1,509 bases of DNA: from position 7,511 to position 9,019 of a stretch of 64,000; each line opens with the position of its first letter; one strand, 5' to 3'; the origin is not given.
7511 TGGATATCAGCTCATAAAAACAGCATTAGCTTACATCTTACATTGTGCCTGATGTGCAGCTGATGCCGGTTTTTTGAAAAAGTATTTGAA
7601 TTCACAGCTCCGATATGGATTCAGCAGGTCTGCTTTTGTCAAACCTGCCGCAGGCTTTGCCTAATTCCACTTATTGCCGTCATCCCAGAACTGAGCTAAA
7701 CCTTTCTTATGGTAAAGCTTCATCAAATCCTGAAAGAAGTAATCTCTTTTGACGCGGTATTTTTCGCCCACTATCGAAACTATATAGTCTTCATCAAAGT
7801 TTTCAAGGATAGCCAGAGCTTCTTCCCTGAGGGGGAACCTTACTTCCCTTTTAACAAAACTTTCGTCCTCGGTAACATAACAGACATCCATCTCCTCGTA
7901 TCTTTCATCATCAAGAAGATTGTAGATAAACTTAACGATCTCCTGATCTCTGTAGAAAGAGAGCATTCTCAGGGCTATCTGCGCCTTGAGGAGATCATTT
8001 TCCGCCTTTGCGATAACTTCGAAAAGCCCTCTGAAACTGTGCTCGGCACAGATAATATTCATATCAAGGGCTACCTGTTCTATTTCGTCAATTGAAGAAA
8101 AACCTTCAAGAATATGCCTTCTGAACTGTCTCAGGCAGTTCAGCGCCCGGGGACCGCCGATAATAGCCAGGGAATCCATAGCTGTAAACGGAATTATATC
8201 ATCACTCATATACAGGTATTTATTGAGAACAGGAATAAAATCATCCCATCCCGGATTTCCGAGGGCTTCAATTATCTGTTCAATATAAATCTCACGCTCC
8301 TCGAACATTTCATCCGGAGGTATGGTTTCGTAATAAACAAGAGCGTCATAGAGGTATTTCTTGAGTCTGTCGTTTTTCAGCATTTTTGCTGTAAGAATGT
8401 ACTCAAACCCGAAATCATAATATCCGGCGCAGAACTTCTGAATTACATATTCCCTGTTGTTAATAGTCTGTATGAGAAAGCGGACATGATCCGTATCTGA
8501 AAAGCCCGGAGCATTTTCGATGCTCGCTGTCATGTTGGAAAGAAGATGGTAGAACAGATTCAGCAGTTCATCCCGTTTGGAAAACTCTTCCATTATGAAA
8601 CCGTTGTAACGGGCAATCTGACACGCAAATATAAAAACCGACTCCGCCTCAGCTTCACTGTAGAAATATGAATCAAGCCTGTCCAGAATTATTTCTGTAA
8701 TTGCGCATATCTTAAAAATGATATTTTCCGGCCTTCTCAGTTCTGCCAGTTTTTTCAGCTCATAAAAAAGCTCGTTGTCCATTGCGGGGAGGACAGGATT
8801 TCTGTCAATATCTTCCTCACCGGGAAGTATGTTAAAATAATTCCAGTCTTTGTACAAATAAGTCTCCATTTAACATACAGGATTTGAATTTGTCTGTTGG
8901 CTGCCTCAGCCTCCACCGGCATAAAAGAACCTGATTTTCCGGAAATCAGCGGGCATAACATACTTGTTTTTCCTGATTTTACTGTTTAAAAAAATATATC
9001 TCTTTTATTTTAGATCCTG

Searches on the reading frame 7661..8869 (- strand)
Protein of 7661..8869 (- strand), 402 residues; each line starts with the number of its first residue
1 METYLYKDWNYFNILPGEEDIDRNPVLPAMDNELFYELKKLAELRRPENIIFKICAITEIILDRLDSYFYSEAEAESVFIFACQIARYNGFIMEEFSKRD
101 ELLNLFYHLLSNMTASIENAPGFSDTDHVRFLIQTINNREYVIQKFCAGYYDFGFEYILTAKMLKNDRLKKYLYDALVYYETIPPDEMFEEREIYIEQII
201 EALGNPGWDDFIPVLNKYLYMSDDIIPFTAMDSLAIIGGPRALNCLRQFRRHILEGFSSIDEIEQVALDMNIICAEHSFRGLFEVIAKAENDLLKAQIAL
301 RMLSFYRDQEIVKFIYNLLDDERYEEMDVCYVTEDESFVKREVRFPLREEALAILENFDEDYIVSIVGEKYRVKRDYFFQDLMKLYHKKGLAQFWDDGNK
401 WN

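Call 69: search_protein_families(library=pfam, proteins=[window:7661-8869:-], max_evalue=0.001)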
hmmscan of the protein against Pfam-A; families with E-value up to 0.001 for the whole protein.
window:7661-8869:- (402 aa): 1 family
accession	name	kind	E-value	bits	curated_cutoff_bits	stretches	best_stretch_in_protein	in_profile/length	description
PF13646.12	HEAT_2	-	2.8e-05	24.8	27.7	0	198-249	19-70/88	HEAT repeats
